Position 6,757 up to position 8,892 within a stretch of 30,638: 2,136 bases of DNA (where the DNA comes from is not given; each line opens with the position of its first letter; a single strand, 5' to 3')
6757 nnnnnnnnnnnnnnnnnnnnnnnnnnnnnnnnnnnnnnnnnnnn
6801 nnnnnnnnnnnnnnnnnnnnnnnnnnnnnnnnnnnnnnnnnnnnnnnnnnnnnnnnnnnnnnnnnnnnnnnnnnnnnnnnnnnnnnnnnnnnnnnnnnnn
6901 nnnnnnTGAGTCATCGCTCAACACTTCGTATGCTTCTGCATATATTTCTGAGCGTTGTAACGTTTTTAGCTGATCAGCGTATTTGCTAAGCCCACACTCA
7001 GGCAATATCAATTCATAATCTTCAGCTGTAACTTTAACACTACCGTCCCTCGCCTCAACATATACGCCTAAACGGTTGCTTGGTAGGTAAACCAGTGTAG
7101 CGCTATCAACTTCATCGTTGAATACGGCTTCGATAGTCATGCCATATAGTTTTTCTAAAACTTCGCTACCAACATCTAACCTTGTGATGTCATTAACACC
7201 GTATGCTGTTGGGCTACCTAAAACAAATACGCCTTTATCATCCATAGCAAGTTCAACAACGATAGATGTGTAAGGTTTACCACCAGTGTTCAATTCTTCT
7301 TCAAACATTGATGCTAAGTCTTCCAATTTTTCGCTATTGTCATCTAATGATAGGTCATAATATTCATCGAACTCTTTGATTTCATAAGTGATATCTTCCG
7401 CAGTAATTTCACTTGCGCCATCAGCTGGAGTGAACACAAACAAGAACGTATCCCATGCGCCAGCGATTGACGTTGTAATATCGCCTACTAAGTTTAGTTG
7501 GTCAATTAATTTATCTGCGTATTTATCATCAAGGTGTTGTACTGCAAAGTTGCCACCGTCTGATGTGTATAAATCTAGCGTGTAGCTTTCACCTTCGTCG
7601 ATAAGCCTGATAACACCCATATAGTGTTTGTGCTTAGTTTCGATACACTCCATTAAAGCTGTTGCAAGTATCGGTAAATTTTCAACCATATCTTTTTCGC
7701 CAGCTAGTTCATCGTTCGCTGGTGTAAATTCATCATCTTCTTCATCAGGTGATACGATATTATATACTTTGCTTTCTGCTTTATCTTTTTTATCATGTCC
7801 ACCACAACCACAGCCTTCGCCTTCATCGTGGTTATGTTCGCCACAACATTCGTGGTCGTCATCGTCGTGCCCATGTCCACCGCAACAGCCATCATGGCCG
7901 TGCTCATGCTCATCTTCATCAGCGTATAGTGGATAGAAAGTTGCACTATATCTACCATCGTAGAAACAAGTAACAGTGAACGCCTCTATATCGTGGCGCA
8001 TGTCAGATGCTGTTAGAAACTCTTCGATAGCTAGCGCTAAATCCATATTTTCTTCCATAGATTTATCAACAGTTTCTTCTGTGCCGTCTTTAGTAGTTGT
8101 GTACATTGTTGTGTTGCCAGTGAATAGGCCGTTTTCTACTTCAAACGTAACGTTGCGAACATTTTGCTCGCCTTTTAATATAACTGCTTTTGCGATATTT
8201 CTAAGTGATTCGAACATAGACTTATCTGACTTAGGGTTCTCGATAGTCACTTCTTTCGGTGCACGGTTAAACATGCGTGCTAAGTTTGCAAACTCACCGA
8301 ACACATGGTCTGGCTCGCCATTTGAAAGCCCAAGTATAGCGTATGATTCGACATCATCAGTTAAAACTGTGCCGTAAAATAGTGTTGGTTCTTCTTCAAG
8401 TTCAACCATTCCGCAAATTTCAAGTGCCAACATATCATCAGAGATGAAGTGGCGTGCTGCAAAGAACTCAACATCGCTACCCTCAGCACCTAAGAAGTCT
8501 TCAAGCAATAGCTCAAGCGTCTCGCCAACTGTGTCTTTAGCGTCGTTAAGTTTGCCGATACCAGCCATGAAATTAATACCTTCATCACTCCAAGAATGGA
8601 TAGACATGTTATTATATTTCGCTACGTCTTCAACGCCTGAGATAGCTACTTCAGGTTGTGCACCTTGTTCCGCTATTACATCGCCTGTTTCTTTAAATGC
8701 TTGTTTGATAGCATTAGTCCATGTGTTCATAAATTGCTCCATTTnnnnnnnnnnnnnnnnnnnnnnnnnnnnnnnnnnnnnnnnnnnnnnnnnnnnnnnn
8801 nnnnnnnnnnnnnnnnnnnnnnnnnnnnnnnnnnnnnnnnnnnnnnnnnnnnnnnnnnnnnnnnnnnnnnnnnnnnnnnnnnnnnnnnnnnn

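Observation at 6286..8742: An 818-aa acidic multidomain protein of unknown function sits at the 3' end of the yebC-ruvCAB-radA-fabI operon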

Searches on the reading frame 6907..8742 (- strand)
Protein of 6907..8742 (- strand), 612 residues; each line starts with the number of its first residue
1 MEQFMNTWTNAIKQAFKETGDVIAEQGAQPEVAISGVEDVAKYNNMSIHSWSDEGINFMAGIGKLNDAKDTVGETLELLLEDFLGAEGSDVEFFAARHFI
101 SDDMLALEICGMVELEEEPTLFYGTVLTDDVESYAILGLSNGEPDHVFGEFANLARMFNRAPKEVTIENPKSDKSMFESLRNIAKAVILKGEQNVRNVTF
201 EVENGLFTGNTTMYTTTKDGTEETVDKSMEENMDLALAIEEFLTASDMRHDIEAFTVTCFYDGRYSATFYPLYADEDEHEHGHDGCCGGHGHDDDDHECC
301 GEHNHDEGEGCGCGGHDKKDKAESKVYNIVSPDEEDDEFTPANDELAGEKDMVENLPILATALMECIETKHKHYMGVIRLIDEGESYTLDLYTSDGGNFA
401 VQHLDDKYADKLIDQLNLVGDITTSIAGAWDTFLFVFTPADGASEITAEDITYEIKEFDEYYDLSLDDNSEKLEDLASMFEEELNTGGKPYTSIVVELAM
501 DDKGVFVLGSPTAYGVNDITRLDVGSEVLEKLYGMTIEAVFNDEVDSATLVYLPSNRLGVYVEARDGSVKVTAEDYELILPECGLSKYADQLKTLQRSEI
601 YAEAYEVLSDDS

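Call 22: search_protein_representatives(protein=window:6907-8742:-)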
Query: 612 residues. Proteins with E-value up to 0.001 (for the whole library): 11; up to 1e-10: 9; up to 1e-30: 5. The best 11 are listed.
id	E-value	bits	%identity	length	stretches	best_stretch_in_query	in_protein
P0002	4.0e-195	666.6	53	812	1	5-611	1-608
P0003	1.4e-55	205.8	33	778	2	46-295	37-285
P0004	6.1e-47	177.2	28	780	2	7-295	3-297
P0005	4.1e-44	167.9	30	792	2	47-320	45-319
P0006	2.6e-37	145.4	28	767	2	33-295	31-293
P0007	2.8e-29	118.9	37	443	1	59-306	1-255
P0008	8.8e-29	117.3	28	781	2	45-299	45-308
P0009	6.0e-24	101.3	29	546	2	42-306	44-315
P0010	8.6e-17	77.7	31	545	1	36-284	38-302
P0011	6.6e-05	38.4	45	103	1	226-288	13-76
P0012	7.4e-04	35.0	25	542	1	74-307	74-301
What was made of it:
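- Only 11 cluster representatives were found in 1.84e9 proteins (call 22).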

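Call 27: find_encoding_contigs(protein=P0003, flank=8000, max_places=3)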
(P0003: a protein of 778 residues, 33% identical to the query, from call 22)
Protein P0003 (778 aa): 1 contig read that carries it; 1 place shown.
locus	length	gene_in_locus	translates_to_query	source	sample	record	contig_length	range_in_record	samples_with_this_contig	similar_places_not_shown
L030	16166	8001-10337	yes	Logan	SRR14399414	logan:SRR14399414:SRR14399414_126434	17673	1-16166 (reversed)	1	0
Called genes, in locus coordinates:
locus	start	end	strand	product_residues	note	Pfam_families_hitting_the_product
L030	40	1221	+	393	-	PF00579:tRNA-synt_1b, PF22421:SYY_C-terminal (faint)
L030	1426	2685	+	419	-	PF06245:DUF1015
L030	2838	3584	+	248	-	PF20772:TACO1_YebC_N, PF01709:Transcrip_reg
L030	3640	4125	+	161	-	PF02075:RuvC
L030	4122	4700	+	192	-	PF01330:RuvA_N, PF14520:HHH_5, PF07499:RuvA_C (weak)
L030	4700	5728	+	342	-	PF05496:RuvB_N, PF00004:AAA, PF07728:AAA_5 (weak), PF17864:AAA_lid_4, PF05491:WHD_RuvB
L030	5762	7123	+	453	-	PF18073:Zn_ribbon_LapB, PF13481:AAA_25, PF08423:Rad51 (faint), PF23442:DUF7125 (weak), PF03796:DnaB_C (faint), PF06745:ATPase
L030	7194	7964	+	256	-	PF00106:adh_short, PF23441:SDR (weak), PF13561:adh_short_C2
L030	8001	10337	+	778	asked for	PF09234:DUF1963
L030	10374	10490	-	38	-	-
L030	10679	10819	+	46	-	PF00468:Ribosomal_L34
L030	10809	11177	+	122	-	PF00825:Ribonuclease_P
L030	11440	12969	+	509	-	PF14849:YidC_periplas, PF02096:60KD_IMP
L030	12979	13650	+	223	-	PF14804:Jag_N, PF01424:R3H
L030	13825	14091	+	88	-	PF04945:YHS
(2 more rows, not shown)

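Call 28: find_encoding_contigs(protein=P0004, flank=8000, max_places=3)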
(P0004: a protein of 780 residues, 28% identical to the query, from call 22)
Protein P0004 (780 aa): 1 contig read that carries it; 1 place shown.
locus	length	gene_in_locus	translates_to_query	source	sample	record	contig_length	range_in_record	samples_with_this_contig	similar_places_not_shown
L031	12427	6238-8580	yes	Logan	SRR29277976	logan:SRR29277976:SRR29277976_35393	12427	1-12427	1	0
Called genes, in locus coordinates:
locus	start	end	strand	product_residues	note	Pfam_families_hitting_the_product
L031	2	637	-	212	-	?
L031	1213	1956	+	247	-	PF20772:TACO1_YebC_N, PF01709:Transcrip_reg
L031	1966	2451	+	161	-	PF02075:RuvC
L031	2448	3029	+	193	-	PF01330:RuvA_N, PF14520:HHH_5, PF00633:HHH (faint), PF07499:RuvA_C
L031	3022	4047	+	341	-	PF05496:RuvB_N, PF07728:AAA_5 (weak), PF00004:AAA, PF17864:AAA_lid_4, PF05491:WHD_RuvB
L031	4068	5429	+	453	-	PF18073:Zn_ribbon_LapB, PF13481:AAA_25, PF03796:DnaB_C (weak), PF06745:ATPase, PF08423:Rad51 (faint), PF23442:DUF7125, PF06745:ATPase (weak), PF13541:ChlI (weak), +1 more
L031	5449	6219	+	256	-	PF00106:adh_short, PF23441:SDR (weak), PF13561:adh_short_C2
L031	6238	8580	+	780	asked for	PF09234:DUF1963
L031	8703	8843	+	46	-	PF00468:Ribosomal_L34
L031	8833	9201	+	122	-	PF00825:Ribonuclease_P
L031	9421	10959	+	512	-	PF14849:YidC_periplas, PF02096:60KD_IMP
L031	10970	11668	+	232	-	PF14804:Jag_N, PF13083:KH_KhpA-B (weak), PF01424:R3H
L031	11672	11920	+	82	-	PF04945:YHS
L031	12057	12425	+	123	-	?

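Call 29: find_encoding_contigs(protein=P0005, flank=8000, max_places=3)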
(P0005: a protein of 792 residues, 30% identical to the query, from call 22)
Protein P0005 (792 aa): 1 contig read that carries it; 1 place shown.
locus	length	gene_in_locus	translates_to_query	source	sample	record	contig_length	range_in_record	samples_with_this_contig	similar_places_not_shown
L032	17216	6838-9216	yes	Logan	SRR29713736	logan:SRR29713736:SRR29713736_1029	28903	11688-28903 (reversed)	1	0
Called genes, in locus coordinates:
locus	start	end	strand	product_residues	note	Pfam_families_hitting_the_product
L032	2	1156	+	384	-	?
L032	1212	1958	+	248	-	PF20772:TACO1_YebC_N, PF01709:Transcrip_reg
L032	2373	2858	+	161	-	PF02075:RuvC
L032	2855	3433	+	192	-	PF01330:RuvA_N, PF14520:HHH_5, PF00633:HHH (faint), PF02371:Transposase_20 (faint), PF07499:RuvA_C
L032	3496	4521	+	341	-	PF05496:RuvB_N, PF00004:AAA, PF07728:AAA_5 (weak), PF17864:AAA_lid_4, PF05491:WHD_RuvB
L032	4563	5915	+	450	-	PF18073:Zn_ribbon_LapB, PF13481:AAA_25, PF03796:DnaB_C (weak), PF06745:ATPase, PF23442:DUF7125 (faint), PF13541:ChlI (faint), PF05362:Lon_C (weak)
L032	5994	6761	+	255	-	PF00106:adh_short, PF13561:adh_short_C2, PF23441:SDR (weak)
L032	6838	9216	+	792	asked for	PF09234:DUF1963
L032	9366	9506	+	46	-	PF00468:Ribosomal_L34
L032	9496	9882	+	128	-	PF00825:Ribonuclease_P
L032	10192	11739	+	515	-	PF14849:YidC_periplas, PF02096:60KD_IMP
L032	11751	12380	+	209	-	PF14804:Jag_N, PF13083:KH_KhpA-B (weak), PF01424:R3H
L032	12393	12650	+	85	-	PF04945:YHS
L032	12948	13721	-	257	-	PF02649:GCHY-1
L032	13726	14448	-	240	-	PF14559:TPR_19 (faint)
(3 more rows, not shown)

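Call 30: find_encoding_contigs(protein=P0009, flank=8000, max_places=3)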
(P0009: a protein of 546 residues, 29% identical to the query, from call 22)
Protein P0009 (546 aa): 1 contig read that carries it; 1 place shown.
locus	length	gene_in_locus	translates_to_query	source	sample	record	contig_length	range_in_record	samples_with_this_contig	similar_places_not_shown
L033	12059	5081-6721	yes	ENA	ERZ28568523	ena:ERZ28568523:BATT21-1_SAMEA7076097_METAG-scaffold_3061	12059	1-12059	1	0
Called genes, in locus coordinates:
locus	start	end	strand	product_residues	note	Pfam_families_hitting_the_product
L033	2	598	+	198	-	?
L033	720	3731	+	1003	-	PF04313:HSDR_N, PF00270:DEAD, PF04851:ResIII, PF18766:SWI2_SNF2, PF22679:T1R_D3-like, PF12008:EcoR124_C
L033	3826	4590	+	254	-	PF00106:adh_short, PF23441:SDR, PF13561:adh_short_C2, PF12241:Enoyl_reductase (faint)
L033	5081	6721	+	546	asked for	-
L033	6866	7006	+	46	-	PF00468:Ribosomal_L34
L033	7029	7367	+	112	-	PF00825:Ribonuclease_P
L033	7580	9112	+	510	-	PF14849:YidC_periplas, PF02096:60KD_IMP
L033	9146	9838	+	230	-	PF14804:Jag_N, PF13083:KH_KhpA-B (weak), PF01424:R3H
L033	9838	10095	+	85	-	PF04945:YHS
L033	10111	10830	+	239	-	PF07719:TPR_2 (faint), PF14559:TPR_19 (faint), PF13424:TPR_12 (faint), PF13181:TPR_8 (faint), PF13374:TPR_10 (faint), PF13428:TPR_14 (faint)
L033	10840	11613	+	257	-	PF02649:GCHY-1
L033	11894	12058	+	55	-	?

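Call 31: find_encoding_contigs(protein=P0012, flank=8000, max_places=3)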
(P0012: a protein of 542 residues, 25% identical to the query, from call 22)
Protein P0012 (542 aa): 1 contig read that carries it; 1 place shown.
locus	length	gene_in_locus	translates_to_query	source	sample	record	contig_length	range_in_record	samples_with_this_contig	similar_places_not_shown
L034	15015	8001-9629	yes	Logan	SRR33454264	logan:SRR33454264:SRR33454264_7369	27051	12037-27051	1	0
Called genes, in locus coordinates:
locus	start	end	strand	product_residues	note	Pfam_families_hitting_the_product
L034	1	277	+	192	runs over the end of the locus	-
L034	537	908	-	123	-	PF00376:MerR, PF13411:MerR_1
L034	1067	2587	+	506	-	PF01676:Metalloenzyme, PF06415:iPGM_N, PF01663:Phosphodiest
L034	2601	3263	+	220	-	PF00156:Pribosyltran (weak)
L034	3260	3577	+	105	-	-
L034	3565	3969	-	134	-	PF22399:DUF6979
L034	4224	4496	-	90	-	-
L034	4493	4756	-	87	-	-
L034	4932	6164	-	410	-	PF01139:RtcB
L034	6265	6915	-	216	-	PF13505:OMP_b-brl (weak)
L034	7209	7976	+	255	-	PF00106:adh_short, PF23441:SDR (weak), PF13561:adh_short_C2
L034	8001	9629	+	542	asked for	-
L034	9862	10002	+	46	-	PF00468:Ribosomal_L34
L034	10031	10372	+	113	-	PF00825:Ribonuclease_P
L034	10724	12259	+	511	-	PF14849:YidC_periplas, PF02096:60KD_IMP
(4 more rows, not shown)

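Call 89: find_encoding_contigs(protein=P0008, flank=8000, max_places=2)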
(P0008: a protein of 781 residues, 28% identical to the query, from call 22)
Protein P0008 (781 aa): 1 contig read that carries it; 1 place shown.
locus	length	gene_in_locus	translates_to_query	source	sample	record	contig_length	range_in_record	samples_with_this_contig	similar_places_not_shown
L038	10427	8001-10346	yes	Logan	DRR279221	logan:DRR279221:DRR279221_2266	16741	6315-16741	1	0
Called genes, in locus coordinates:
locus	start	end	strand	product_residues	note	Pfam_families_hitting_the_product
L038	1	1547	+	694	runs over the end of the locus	-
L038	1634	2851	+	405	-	PF03235:GmrSD_N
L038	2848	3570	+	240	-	-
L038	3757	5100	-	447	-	PF13173:AAA_14, PF13635:DUF4143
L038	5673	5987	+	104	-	-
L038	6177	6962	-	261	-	PF03747:ADP_ribosyl_GH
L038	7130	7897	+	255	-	PF00106:adh_short, PF23441:SDR, PF13561:adh_short_C2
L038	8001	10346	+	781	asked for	PF09234:DUF1963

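Call 90: find_encoding_contigs(protein=P0006, flank=8000, max_places=2)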
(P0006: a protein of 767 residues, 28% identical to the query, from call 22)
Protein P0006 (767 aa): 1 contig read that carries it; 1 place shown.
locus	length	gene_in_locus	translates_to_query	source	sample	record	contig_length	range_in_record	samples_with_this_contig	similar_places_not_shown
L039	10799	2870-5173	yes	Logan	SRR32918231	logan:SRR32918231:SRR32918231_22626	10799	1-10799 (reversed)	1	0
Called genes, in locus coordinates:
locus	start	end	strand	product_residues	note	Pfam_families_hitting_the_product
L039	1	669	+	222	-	?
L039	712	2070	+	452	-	PF18073:Zn_ribbon_LapB, PF13481:AAA_25, PF03796:DnaB_C (weak), PF06745:ATPase, PF08423:Rad51 (faint), PF23442:DUF7125 (weak), PF09848:SLFN-g3_helicase (weak), PF13541:ChlI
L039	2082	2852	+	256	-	PF00106:adh_short, PF23441:SDR (weak), PF13561:adh_short_C2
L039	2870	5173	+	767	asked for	PF09234:DUF1963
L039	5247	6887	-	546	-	PF01642:MM_CoA_mutase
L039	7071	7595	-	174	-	PF25917:BSH_RND (faint), PF25919:BSH_CusB (faint), PF25973:BSH_CzcB (faint), PF00364:Biotin_lipoyl, PF25984:BSH_YknX (weak)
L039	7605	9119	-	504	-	PF00289:Biotin_carb_N, PF02222:ATP-grasp, PF02786:CPSase_L_D2, PF07478:Dala_Dala_lig_C, PF08443:RimK (faint), PF02785:Biotin_carb_C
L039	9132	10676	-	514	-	PF01039:Carboxyl_trans, PF03255:ACCA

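Call 91: find_encoding_contigs(protein=P0010, flank=8000, max_places=2)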
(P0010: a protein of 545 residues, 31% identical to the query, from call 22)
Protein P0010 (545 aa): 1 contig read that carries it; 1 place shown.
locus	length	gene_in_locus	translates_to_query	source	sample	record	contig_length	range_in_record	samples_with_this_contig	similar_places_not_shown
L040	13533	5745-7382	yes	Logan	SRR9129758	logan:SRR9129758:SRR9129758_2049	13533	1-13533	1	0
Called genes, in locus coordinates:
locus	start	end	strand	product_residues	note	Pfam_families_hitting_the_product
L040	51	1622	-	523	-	PF12161:HsdM_N, PF02384:N6_Mtase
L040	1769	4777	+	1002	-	PF04313:HSDR_N, PF00270:DEAD, PF04851:ResIII, PF18766:SWI2_SNF2, PF22679:T1R_D3-like, PF12008:EcoR124_C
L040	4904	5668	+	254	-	PF00106:adh_short, PF23441:SDR, PF13561:adh_short_C2, PF12241:Enoyl_reductase (faint)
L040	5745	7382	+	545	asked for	-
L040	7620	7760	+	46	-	PF00468:Ribosomal_L34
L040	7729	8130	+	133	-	PF00825:Ribonuclease_P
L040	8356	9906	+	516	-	PF14849:YidC_periplas, PF02096:60KD_IMP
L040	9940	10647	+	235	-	PF14804:Jag_N, PF13083:KH_KhpA-B (faint), PF01424:R3H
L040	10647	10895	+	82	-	PF04945:YHS, PF06467:zf-FCS (weak)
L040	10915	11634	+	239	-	-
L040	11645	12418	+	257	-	PF02649:GCHY-1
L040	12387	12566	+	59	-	-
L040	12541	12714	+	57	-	-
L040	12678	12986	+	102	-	-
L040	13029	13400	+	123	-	-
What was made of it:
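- A YHS-domain gene and folE2 (GCHY-1) recur a few genes downstream in relatives (calls 27-31, 91).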

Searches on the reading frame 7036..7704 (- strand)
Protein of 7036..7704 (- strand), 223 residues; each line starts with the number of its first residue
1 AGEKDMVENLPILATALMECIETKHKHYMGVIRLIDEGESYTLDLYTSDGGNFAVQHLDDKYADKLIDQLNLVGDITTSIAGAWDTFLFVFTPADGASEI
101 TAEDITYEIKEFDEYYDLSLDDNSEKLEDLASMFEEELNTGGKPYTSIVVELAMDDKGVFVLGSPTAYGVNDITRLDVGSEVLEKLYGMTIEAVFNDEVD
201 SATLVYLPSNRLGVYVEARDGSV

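Call 58: predict_structure(alignment_id=A6)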
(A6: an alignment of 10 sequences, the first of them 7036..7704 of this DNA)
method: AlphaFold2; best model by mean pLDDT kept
length: 223 residues; sequences in the alignment: 10
mean_pLDDT: 89.4   pTM: 0.87
mean pLDDT of the five models: 89.4, 88.2, 87.1, 86.4, 85.7
residues with pLDDT >= 90: 143; 70-90: 70; 50-70: 8; < 50: 2
segments of 3 or more residues with pLDDT < 50: none
pLDDT, mean of each block of 10 residues (from residue 1): 90 94 92 81 92 90 89 92 90 90 92 84 81 92 94 92 94 93 93 85 94 87 48
secondary structure, 60 per line:
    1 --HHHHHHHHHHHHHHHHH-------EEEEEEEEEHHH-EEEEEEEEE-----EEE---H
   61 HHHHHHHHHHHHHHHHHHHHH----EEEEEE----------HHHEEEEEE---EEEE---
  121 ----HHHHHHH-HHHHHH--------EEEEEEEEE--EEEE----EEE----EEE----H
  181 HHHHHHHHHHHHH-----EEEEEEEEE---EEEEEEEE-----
elements in order: H3-19 E27-35 E40-48 E54-56 H60-81 E86-91 E105-110 E114-117 H125-131 H133-138 E147-155 E158-161 E166-168 E173-175 H180-193 E199-207 E211-218
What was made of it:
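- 7036..7704 (-): D3-D4 unit (residues 343-565): DUF600/EsaG/BH3703-like (Imm36) fold. AF2 pLDDT 89.4, pTM 0.87 (call 58).
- On DUF600 / EsaG / YezG (Imm36) immunity proteins: Model pLDDT 89, pTM 0.87 (call 58).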

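Call 69: search_solved_structures(query=A6, max_evalue=10)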
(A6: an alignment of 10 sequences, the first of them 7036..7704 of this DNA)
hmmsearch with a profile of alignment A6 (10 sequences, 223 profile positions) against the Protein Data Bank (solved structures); distinct sequences matched with E-value up to 10: 4.
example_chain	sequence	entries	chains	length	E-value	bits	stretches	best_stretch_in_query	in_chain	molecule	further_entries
6o65_A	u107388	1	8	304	0.98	12.5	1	172-216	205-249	Spermidine synthase 1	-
1xj5_A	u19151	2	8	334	1.1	12.3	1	172-216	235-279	Spermidine synthase 1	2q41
6o63_A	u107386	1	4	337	1.2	12.3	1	172-216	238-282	Spermidine synthase 1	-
6o64_A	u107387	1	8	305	1.2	12.2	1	172-216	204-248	Spermidine synthase 2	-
